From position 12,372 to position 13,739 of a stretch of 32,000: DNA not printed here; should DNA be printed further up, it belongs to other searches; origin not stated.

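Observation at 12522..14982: AT-rich four-gene operon bracketed by two IS elements (two paralogous small membrane proteins, an unknown 199-aa protein and a classical AAA+ ATPase): candidate undescribed conflict or membrane-remodelling system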

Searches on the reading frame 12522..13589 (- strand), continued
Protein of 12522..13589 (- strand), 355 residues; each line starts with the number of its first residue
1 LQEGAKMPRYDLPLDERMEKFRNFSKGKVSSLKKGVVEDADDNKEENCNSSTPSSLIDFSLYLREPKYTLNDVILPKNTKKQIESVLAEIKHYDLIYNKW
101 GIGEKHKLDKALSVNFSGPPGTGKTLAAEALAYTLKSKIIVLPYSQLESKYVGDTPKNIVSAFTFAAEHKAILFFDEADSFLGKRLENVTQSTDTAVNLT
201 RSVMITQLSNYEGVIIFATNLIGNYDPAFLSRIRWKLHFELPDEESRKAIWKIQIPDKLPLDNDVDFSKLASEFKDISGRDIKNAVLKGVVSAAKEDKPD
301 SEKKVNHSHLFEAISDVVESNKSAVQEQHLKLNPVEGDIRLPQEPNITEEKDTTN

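Call 90: get_annotated_region(hit=H6, flank=3000)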
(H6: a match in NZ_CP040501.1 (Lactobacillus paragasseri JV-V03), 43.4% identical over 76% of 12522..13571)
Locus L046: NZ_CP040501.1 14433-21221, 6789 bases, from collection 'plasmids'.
description: Lactobacillus paragasseri JV-V03 plasmid unnamed1, complete sequence
organism: Lactobacillus paragasseri JV-V03 (NCBI taxid 525326)
taxonomy: Bacteria; Bacillota; Bacilli; Lactobacillales; Lactobacillaceae; Lactobacillus; Lactobacillus paragasseri; Lactobacillus paragasseri JV-V03
host: -; source: Homo sapiens; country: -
typing (MOB-suite, as given by PLSDB): mobilizable; replicon rep_cluster_707; relaxase MOBQ
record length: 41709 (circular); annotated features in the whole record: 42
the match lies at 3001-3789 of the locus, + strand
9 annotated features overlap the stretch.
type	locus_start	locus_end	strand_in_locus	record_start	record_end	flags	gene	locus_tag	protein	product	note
CDS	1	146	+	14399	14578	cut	-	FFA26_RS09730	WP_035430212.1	hypothetical protein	-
CDS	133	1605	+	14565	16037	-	-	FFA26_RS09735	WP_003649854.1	AMP-binding protein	-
CDS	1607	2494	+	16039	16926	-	-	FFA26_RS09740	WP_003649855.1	alpha/beta fold hydrolase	-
CDS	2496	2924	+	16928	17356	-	-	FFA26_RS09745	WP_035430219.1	TipAS antibiotic-recognition domain-containing protein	-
CDS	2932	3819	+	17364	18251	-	-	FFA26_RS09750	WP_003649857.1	ATP-binding protein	-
CDS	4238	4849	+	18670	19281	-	-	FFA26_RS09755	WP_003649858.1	tyrosine-type recombinase/integrase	GO:0015074 - DNA integration [Evidence IEA]; GO:0006310 - DNA recombination [Evidence IEA]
CDS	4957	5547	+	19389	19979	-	-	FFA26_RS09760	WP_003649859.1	type IV toxin-antitoxin system AbiEi family antitoxin domain-containing protein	-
CDS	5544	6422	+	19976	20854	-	-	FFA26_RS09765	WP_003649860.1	nucleotidyl transferase AbiEii/AbiGii toxin family protein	-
CDS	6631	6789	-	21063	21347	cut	-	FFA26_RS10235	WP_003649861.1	hypothetical protein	-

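Call 91: get_annotated_region(hit=H11, flank=3000)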
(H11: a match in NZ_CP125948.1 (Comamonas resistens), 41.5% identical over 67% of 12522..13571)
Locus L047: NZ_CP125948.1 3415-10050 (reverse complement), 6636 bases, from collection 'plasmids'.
description: Comamonas resistens strain ZM22 plasmid pZM22-1, complete sequence
organism: Comamonas resistens (NCBI taxid 3046670)
taxonomy: Bacteria; Pseudomonadota; Betaproteobacteria; Burkholderiales; Comamonadaceae; Comamonas; Comamonas resistens
host: -; source: activated sludge,single strain culture; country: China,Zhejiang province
typing (MOB-suite, as given by PLSDB): non-mobilizable
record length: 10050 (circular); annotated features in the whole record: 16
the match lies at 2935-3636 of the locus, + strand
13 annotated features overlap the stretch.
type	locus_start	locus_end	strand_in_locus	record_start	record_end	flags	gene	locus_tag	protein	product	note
CDS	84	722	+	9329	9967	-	parA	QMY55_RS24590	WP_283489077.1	ParA family partition ATPase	-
CDS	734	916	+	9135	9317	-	-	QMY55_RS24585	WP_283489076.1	hypothetical protein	-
CDS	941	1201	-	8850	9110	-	-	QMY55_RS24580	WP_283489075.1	type II toxin-antitoxin system RelE/ParE family toxin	GO:0030541 - plasmid partitioning [Evidence IEA]; GO:0051290 - protein heterotetramerization [Evidence IEA]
CDS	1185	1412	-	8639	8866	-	-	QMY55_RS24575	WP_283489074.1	TraY domain-containing protein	-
CDS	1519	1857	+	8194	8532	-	-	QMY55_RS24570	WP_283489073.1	toxin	-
CDS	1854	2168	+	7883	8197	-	-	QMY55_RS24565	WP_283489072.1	transcriptional regulator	-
CDS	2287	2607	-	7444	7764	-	-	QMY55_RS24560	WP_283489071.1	addiction module antidote protein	-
CDS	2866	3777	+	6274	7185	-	-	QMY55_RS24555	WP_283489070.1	ATP-binding protein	-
CDS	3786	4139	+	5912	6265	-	-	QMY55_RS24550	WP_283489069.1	hypothetical protein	-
CDS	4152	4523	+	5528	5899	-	-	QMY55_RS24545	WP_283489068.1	hypothetical protein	-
CDS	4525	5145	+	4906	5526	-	-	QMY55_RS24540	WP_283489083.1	hypothetical protein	-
CDS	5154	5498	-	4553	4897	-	-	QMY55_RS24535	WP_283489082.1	hypothetical protein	-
CDS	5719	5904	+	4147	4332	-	-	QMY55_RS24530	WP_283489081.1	integrase core domain-containing protein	GO:0015074 - DNA integration [Evidence IEA]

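Call 92: get_annotated_region(hit=H10, flank=3000)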
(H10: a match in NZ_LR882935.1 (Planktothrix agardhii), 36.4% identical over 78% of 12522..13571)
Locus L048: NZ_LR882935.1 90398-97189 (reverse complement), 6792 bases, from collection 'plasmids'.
description: Planktothrix agardhii strain NIVA-CYA126/8 plasmid p1
organism: Planktothrix agardhii (NCBI taxid 1160)
taxonomy: Bacteria; Cyanobacteriota; Cyanophyceae; Oscillatoriales; Microcoleaceae; Planktothrix; Planktothrix agardhii
host: -; source: -; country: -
typing (MOB-suite, as given by PLSDB): non-mobilizable; mating-pair formation MPF_T
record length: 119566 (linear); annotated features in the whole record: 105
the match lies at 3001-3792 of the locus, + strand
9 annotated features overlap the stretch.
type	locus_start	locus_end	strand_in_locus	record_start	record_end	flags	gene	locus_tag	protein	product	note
CDS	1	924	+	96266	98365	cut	-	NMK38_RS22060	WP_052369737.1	tetratricopeptide repeat protein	-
CDS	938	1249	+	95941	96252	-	-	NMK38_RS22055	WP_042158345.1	hypothetical protein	-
CDS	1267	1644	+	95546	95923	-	-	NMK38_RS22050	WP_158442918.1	hypothetical protein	-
CDS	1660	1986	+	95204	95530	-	-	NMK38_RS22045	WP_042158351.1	hypothetical protein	-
CDS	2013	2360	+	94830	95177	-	-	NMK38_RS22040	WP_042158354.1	hypothetical protein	-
CDS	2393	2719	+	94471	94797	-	-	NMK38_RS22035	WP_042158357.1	hypothetical protein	-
CDS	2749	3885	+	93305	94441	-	-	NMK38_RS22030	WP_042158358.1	ATP-binding protein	-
CDS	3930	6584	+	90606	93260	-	-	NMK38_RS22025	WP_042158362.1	DUF87 domain-containing protein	-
CDS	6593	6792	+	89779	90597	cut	-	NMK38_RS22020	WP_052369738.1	hypothetical protein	-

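Call 93: get_annotated_region(hit=H16, flank=3000)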
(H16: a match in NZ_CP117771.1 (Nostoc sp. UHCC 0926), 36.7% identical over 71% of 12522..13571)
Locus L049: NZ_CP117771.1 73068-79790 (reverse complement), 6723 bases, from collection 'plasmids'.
description: Nostoc sp. UHCC 0926 plasmid pn3, complete sequence
organism: Nostoc sp. UHCC 0926 (NCBI taxid 3025190)
taxonomy: Bacteria; Cyanobacteriota; Cyanophyceae; Nostocales; Nostocaceae; Nostoc; Nostoc sp. UHCC 0926
host: -; source: whole organism,lichen surface; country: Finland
typing (MOB-suite, as given by PLSDB): conjugative; relaxase MOBP; mating-pair formation MPF_T
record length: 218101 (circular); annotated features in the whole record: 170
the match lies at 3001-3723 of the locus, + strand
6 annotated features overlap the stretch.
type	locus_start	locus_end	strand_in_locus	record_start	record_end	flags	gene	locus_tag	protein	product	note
CDS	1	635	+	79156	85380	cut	-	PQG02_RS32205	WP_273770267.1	DUF4157 domain-containing protein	-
CDS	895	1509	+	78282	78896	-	-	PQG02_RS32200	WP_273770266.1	hypothetical protein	-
CDS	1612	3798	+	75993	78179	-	-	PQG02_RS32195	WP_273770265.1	ATP-binding protein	-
CDS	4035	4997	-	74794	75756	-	holA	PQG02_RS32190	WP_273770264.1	DNA polymerase III subunit delta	GO:0006260 - DNA replication [Evidence IEA]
CDS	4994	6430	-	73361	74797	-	dnaX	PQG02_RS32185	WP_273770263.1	DNA polymerase III subunit gamma/tau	GO:0006260 - DNA replication [Evidence IEA]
CDS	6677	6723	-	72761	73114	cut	-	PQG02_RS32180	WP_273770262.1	XisI protein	-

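Call 105: search_protein_families(library=padloc, proteins=[L043:4870-5226:+, L048:938-1246:+, L043:3932-4870:+], max_evalue=0.001)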
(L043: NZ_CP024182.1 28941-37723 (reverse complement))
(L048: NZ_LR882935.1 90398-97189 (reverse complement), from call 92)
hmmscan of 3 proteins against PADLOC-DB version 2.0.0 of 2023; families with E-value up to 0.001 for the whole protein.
L043:4870-5226:+ (119 aa): 0 families

L048:938-1246:+ (103 aa): 0 families

L043:3932-4870:+ (313 aa): 7 families
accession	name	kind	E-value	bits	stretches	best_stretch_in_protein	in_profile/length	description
PDLC02196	IetA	-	2.8e-36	123.7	1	20-304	80-354/374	-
PDLC04232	IetA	-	1.2e-27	95.2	1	15-245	69-290/330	-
PDLC02195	IetA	-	2.1e-27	94.5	1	71-289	139-357/395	-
PDLC04231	IetA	-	1.9e-14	52.1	1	27-202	82-249/262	-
PDLC00914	TRIP13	-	1.2e-13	49.2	1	71-278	73-299/302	TRIP13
PDLC00915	TRIP13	-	9.9e-13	46.1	1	72-272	66-292/302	TRIP13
PDLC03838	DolB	-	0.00037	17.9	1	64-217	161-322/375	-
